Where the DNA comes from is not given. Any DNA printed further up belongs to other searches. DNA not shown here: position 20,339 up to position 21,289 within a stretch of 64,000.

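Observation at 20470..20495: VirB4 encoded as two ORFs (N-domain 217 aa; ATPase 609 aa) separated by TAA plus 7 nt in different frames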

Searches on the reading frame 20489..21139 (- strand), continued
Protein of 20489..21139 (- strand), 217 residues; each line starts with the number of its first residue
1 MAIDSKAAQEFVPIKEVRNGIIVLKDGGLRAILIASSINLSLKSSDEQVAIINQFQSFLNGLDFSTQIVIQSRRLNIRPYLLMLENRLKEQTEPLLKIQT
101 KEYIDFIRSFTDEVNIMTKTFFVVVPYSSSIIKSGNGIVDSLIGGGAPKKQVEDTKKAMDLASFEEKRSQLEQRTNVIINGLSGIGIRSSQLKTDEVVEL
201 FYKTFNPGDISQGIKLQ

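Call 35: find_homologous_proteins(query=A1, max_evalue=0.00001)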
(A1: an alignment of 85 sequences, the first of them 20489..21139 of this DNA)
Query A1 (85 sequences) (217 aa, profile of the alignment): 5303 proteins with E <= 0.00001 among 8000 candidates; the best 120 are listed.
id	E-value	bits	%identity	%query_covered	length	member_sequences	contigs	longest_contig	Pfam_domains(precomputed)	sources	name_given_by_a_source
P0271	1.1e-83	298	59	100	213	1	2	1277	PF26593.2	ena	-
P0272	1.3e-83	298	47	93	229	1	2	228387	PF26593.2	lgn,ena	-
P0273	2.3e-83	297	60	100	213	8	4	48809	PF26593.2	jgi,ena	-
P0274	3.0e-83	297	46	96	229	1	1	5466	PF26593.2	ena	-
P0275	3.7e-83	296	58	100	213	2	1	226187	PF26593.2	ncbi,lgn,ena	-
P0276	4.5e-83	296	44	93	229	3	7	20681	PF26593.2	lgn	-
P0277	9.9e-83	295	59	100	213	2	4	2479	PF26593.2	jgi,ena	-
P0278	1.4e-82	294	55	99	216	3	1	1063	PF26593.2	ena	-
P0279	1.5e-82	294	48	93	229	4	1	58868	PF26593.2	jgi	jgi:hypothetical protein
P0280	1.5e-82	294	58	98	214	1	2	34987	PF26593.2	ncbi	-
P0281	1.8e-82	294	61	100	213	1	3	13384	PF26593.2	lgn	-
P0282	2.7e-82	293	59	98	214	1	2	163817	PF26593.2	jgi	jgi:type IV secretory pathway VirB4 component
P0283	3.6e-82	293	45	93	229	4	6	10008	PF26593.2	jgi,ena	-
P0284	3.9e-82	293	45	97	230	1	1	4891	PF26593.2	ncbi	-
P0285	3.9e-82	293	43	97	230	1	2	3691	PF26593.2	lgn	-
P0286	5.0e-82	293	59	100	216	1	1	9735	PF26593.2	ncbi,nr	ncbi:MAG: hypothetical protein KGH68_03040 [Patescibacteria group bacterium]|nr:hypothetical protein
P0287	5.6e-82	292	55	100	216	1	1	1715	PF26593.2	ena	-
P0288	5.7e-82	292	44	93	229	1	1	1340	PF26593.2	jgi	-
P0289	6.3e-82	292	49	93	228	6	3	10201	PF26593.2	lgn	-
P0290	7.0e-82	292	54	100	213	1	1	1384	PF26593.2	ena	-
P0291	7.0e-82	292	44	93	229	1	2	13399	PF26593.2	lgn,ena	-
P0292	7.3e-82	292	43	96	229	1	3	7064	PF26593.2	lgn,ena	-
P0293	9.7e-82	292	47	93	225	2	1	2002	PF26593.2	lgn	-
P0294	9.9e-82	292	43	96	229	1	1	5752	PF26593.2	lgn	-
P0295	1.1e-81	291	54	99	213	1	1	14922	PF26593.2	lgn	-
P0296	1.3e-81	291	49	93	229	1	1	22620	PF26593.2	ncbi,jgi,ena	ncbi:MAG: hypothetical protein WC906_03240 [Parcubacteria group bacterium]|jgi:hypothetical protein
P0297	1.3e-81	291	45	96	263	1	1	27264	PF26593.2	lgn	-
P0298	1.3e-81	291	48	93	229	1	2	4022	PF26593.2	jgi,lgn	jgi:type IV secretory pathway VirB4 component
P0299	1.4e-81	291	57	100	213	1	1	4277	PF26593.2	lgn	-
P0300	1.6e-81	291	53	98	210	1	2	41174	PF26593.2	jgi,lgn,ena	-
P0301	1.7e-81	291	61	100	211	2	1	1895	PF26593.2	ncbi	-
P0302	2.1e-81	291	56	100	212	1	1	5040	PF26593.2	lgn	-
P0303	2.4e-81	290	56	98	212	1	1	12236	PF26593.2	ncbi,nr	ncbi:MAG: hypothetical protein Q7S34_04560 [bacterium]|nr:hypothetical protein [bacterium]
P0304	2.4e-81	290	47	93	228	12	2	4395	PF26593.2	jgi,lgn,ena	-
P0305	2.8e-81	290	42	97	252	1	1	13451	PF26593.2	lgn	-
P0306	3.2e-81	290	44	96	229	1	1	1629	PF26593.2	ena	-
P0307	3.3e-81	290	60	99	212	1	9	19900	PF26593.2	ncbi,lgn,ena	-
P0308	3.4e-81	290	57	100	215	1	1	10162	PF26593.2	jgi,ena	-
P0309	3.5e-81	290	46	95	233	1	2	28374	PF26593.2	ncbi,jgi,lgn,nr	ncbi:MAG: hypothetical protein FJZ04_00845 [Candidatus Moranbacteria bacterium]|nr:hypothetical prot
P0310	3.5e-81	290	46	96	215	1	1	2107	PF27097.1,PF26593.2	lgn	-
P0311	3.6e-81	290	81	100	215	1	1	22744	PF26593.2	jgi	jgi:type IV secretory pathway VirB4 component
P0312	3.8e-81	290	59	100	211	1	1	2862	PF26593.2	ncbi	-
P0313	4.3e-81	290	45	93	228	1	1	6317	PF26593.2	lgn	-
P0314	4.5e-81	289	49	93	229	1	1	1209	PF26593.2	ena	-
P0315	4.8e-81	289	59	99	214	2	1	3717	PF26593.2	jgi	-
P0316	5.3e-81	289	58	100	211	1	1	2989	PF26593.2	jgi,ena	-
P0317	5.5e-81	289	56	98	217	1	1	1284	PF26593.2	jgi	-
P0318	5.7e-81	289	64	100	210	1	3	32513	PF26593.2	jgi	jgi:type IV secretory pathway VirB4 component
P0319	6.2e-81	289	47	93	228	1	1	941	PF26593.2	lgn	-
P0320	6.2e-81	289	43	93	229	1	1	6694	PF26593.2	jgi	jgi:type IV secretory pathway VirB4 component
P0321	6.5e-81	289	53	99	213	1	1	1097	PF26593.2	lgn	-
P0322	6.7e-81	289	59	98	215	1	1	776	PF26593.2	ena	-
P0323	6.8e-81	289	44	93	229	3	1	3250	PF26593.2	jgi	-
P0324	6.8e-81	289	59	95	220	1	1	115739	PF26593.2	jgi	jgi:type IV secretory pathway VirB4 component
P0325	7.4e-81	289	58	98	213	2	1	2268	PF26593.2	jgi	jgi:type IV secretory pathway VirB4 component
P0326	7.5e-81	289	56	100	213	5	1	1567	PF26593.2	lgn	-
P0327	8.0e-81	289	61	100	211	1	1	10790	PF26593.2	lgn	-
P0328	8.1e-81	289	55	98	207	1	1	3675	PF26593.2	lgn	-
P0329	8.2e-81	289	44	95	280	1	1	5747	PF26593.2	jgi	jgi:hypothetical protein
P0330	8.4e-81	289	45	95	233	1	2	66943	PF26593.2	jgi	-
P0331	8.7e-81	289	45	94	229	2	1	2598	PF26593.2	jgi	jgi:hypothetical protein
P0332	9.2e-81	288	51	99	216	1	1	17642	PF26593.2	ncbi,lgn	-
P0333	9.5e-81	288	46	93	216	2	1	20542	PF26593.2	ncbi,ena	-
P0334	9.7e-81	288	60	100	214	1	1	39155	PF26593.2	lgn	-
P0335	1.0e-80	288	57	100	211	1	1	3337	PF26593.2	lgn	-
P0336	1.0e-80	288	55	94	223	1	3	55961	PF26593.2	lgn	-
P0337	1.0e-80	288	59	100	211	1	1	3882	PF26593.2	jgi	jgi:type IV secretory pathway VirB4 component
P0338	1.0e-80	288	60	99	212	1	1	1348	PF26593.2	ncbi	-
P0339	1.1e-80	288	58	99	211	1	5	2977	PF26593.2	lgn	-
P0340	1.1e-80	288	54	96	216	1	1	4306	PF26593.2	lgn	-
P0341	1.1e-80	288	52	96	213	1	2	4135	PF26593.2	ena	-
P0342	1.3e-80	288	57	98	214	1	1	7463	PF26593.2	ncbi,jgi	ncbi:MAG: hypothetical protein RLZZ347_840 [Candidatus Parcubacteria bacterium]|jgi:hypothetical pro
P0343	1.3e-80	288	56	100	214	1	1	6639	PF26593.2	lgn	-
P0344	1.3e-80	288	46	93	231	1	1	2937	PF26593.2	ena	-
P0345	1.3e-80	288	57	99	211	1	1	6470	PF26593.2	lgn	-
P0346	1.4e-80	288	58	100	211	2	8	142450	PF26593.2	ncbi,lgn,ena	ncbi:MAG: hypothetical protein AAB922_01760 [Patescibacteria group bacterium]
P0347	1.4e-80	288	77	100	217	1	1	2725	PF26593.2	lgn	-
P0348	1.4e-80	288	59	100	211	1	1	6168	PF26593.2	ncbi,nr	ncbi:MAG TPA: hypothetical protein VFT82_01910 [Candidatus Paceibacterota bacterium]|nr:hypothetical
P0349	1.4e-80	288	61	100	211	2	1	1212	PF26593.2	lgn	-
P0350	1.5e-80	288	58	98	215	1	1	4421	PF26593.2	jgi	jgi:type IV secretory pathway VirB4 component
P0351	1.5e-80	288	54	98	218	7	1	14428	PF26593.2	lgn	-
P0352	1.6e-80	288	56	98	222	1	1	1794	PF26593.2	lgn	-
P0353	1.6e-80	288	56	99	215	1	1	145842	PF26593.2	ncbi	-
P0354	1.6e-80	288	60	99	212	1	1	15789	PF26593.2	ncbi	-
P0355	1.7e-80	288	69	100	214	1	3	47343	PF26593.2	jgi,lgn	jgi:hypothetical protein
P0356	1.8e-80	288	53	97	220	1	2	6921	PF26593.2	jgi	-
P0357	1.8e-80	287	59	99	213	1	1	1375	PF26593.2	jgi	jgi:type IV secretory pathway VirB4 component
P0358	1.9e-80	287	57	99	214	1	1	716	PF26593.2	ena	-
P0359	1.9e-80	287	57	100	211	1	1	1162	PF26593.2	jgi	-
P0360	1.9e-80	287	57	99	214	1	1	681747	PF26593.2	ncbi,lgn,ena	-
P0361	2.0e-80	287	53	98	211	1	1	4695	PF26593.2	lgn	-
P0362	2.0e-80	287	45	97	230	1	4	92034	PF26593.2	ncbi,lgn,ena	-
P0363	2.0e-80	287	57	100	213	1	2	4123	PF26593.2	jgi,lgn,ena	-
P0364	2.1e-80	287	44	94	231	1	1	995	PF26593.2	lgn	-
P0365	2.1e-80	287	61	100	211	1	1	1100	PF26593.2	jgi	jgi:type IV secretory pathway VirB4 component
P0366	2.2e-80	287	58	100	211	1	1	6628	PF26593.2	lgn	-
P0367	2.3e-80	287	55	98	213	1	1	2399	PF26593.2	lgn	-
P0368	2.3e-80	287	47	96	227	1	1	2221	PF26593.2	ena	-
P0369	2.4e-80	287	57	94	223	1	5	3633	PF26593.2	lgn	-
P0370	2.4e-80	287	59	99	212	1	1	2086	PF26593.2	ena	-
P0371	2.5e-80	287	58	100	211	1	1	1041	PF26593.2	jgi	jgi:type IV secretory pathway VirB4 component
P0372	2.6e-80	287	60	99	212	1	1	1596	PF26593.2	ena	-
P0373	2.6e-80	287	59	100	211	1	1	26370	PF26593.2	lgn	-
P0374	2.6e-80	287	59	100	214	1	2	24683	PF26593.2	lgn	-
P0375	2.7e-80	287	60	98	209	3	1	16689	PF26593.2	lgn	-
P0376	2.7e-80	287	60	100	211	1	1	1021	PF26593.2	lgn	-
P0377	2.7e-80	287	42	93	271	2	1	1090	PF26593.2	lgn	-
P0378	2.8e-80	287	57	100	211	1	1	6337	PF26593.2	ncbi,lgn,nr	ncbi:MAG: hypothetical protein Q7R72_02030 [bacterium]|nr:hypothetical protein [bacterium]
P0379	2.8e-80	287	44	94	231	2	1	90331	PF26593.2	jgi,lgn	jgi:hypothetical protein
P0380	2.8e-80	287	57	100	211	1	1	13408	PF26593.2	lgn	-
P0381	2.9e-80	287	58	100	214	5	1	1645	PF26593.2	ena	-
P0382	2.9e-80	287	46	94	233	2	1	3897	PF26593.2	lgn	-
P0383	3.0e-80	287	57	100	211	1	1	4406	PF26593.2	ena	-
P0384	3.0e-80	287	47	93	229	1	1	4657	PF26593.2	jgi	jgi:hypothetical protein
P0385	3.1e-80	287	54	98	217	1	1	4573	PF26593.2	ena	-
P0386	3.1e-80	287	59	100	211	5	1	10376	PF26593.2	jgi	jgi:type IV secretory pathway VirB4 component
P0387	3.2e-80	287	46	94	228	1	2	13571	PF26593.2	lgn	-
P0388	3.2e-80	287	60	100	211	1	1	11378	PF26593.2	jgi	jgi:type IV secretory pathway VirB4 component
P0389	3.3e-80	287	59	100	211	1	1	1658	PF26593.2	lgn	-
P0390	3.4e-80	287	55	96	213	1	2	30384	PF26593.2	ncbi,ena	-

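Call 46: predict_structure(alignment_id=A2)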
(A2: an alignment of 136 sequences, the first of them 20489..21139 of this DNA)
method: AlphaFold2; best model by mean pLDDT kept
length: 217 residues; sequences in the alignment: 136
mean_pLDDT: 81.5   pTM: 0.67
mean pLDDT of the five models: 81.5, 81.2, 79.9, 79.8, 79.6
residues with pLDDT >= 90: 115; 70-90: 52; 50-70: 24; < 50: 26
segments of 3 or more residues with pLDDT < 50: 1-6, 132-138, 144-147, 211-217
pLDDT, mean of each block of 10 residues (from residue 1): 46 81 90 93 94 95 92 89 95 95 95 87 87 45 49 68 88 96 94 91 70 42
secondary structure, 60 per line:
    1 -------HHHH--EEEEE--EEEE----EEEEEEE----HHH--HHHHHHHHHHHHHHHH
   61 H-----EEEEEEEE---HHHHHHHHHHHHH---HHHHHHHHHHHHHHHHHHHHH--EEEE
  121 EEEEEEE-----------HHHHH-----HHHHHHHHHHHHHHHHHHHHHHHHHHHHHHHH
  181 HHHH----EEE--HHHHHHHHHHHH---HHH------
elements in order: H8-11 E14-18 E21-24 E29-35 H45-61 E67-74 H78-90 H94-114 E117-127 H139-143 H149-184 E189-191 H194-205

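Call 48: fold_search(model_id=the predicted structure, library=pdb)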
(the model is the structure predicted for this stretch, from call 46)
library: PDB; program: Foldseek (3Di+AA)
matches with E <= 10: 299; with E <= 0.001: 4
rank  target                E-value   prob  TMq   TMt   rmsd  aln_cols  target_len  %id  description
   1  8rtd_h                5.3e-04  1.00  0.43  0.22   7.5       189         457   16  Stalk-Arches-IMC structure from the fully-assembled R388 type IV secretion system determined by cryo-EM. (released 2024-06-19)
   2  7o43_B                6.4e-04  1.00  0.51  0.16   6.1       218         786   15  TrwK/VirB4unbound dimer complex from R388 type IV secretion system determined by cryo-EM. (released 2022-06-22)
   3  8rtd_P                8.7e-04  1.00  0.43  0.14   8.7       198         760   15  Stalk-Arches-IMC structure from the fully-assembled R388 type IV secretion system determined by cryo-EM. (released 2024-06-19)
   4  7o42_A                8.7e-04  1.00  0.46  0.13   8.3       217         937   14  TrwK/VirB4unbound trimer of dimers complex (with Hcp1) from the R388 type IV secretion system determined by cryo-EM. (released 2022-06-22)
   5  8rtb_B                1.3e-03  1.00  0.43  0.16   8.9       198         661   15  Extended inner membrane complex (IMC) protomer structure (TrwM/VirB3-TrwK/VirB4-TrwI/VirB6-TrwG/VirB8-TrwE/VirB10) fro (released 2024-06-19)
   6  8rtd_V                2.1e-03  1.00  0.43  0.15   8.7       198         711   15  Stalk-Arches-IMC structure from the fully-assembled R388 type IV secretion system determined by cryo-EM. (released 2024-06-19)
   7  7o43_A                2.1e-03  1.00  0.35  0.11   8.8       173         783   14  TrwK/VirB4unbound dimer complex from R388 type IV secretion system determined by cryo-EM. (released 2022-06-22)
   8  8rtb_A                2.7e-03  1.00  0.47  0.16   9.4       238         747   13  Extended inner membrane complex (IMC) protomer structure (TrwM/VirB3-TrwK/VirB4-TrwI/VirB6-TrwG/VirB8-TrwE/VirB10) fro (released 2024-06-19)
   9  8rtd_O                2.7e-03  1.00  0.47  0.15   9.4       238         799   13  Stalk-Arches-IMC structure from the fully-assembled R388 type IV secretion system determined by cryo-EM. (released 2024-06-19)
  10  8rtd_T                2.7e-03  1.00  0.47  0.15   9.4       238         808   13  Stalk-Arches-IMC structure from the fully-assembled R388 type IV secretion system determined by cryo-EM. (released 2024-06-19)
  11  7o41_B                3.5e-03  1.00  0.36  0.13   8.6       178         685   16  Hexameric composite model of the Inner Membrane Complex (IMC) with the Arches from the fully-assembled R388 type IV se (released 2022-06-22)
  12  7o41_A                4.0e-03  0.99  0.36  0.13   9.9       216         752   14  Hexameric composite model of the Inner Membrane Complex (IMC) with the Arches from the fully-assembled R388 type IV se (released 2022-06-22)
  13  8rtd_g                8.0e-03  1.00  0.47  0.15   7.6       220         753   14  Stalk-Arches-IMC structure from the fully-assembled R388 type IV secretion system determined by cryo-EM. (released 2024-06-19)
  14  7o42_E                3.4e-02  0.99  0.48  0.13   8.1       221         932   14  TrwK/VirB4unbound trimer of dimers complex (with Hcp1) from the R388 type IV secretion system determined by cryo-EM. (released 2022-06-22)
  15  6k7m_A                1.0e-01  0.28  0.14  0.04  14.3       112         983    9  Cryo-EM structure of the human P4-type flippase ATP8A1-CDC50 (E2Pi-PL state) (released 2019-08-28)
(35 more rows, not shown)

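Call 66: search_protein_families(library=pfam, proteins=[P0001, P0282, P0191, P0227, L081:4881-5864:+], max_evalue=1)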
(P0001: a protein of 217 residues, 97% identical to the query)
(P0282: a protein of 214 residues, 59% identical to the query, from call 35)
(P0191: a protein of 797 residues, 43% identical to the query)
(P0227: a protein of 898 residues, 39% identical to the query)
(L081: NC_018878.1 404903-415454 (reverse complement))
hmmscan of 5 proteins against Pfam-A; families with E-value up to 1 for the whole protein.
P0001 (217 aa): 0 families

P0282 (214 aa): 1 family
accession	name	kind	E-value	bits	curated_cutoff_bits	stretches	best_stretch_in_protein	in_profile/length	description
PF13387.12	Lnb_N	-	0.037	14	22.2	1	31-115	44-126/175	Lnb N-terminal periplasmic domain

P0191 (797 aa): 6 families
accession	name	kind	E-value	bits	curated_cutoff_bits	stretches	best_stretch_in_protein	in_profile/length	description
PF19044.6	P-loop_TraG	-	1.1e-24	87.3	25.8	1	448-751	27-344/413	TraG P-loop domain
PF12846.13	AAA_10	-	3.9e-12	46.3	27.5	2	449-507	20-81/362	AAA-like domain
PF01935.23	DUF87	-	1.8e-07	31.9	23.2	1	455-518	28-93/220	Helicase HerA, central domain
PF11130.14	TraC_F_IV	-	2.5e-06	27.2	28.1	1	169-394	133-371/375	TraC protein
PF21835.1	YIEGIA_cap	-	0.041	14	24.1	1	340-380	11-49/58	Capping complex subunit for YIEGIA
PF00270.35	DEAD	-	0.16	12.1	26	0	448-488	12-55/167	DEAD/DEAH box helicase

P0227 (898 aa): 7 families
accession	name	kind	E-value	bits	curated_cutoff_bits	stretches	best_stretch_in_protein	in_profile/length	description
PF19044.6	P-loop_TraG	-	2.8e-27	95.9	25.8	2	708-853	192-344/413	TraG P-loop domain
PF12846.13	AAA_10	-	2.7e-10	40.3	27.5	2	548-597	19-68/362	AAA-like domain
PF01935.23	DUF87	-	9.8e-10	39.3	23.2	1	555-617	28-92/220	Helicase HerA, central domain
PF11130.14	TraC_F_IV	-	4e-05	23.2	28.1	1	403-472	280-349/375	TraC protein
PF03135.19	CagE_TrbE_VirB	-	0.021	15.3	21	1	348-495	61-196/204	CagE, TrbE, VirB family, component of type IV transporter system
PF17805.7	AsnC_trans_reg2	-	0.16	12.6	27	1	445-473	44-72/86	AsnC-like ligand binding domain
PF23321.1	R1_ABCA1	-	0.2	12.2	27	1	803-851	18-66/75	ABCA1-like, C-terminal R1 regulatory domain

L081:4881-5864:+ (328 aa): 2 families
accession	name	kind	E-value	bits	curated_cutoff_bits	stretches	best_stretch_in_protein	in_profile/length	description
PF03853.21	YjeF_N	-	0.02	15.3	24.9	1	170-218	77-123/169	YjeF-related protein N-terminus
PF01719.23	Rep_OBD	-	0.64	10.6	24.6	0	22-114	12-104/121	Plasmid replication protein, origin binding domain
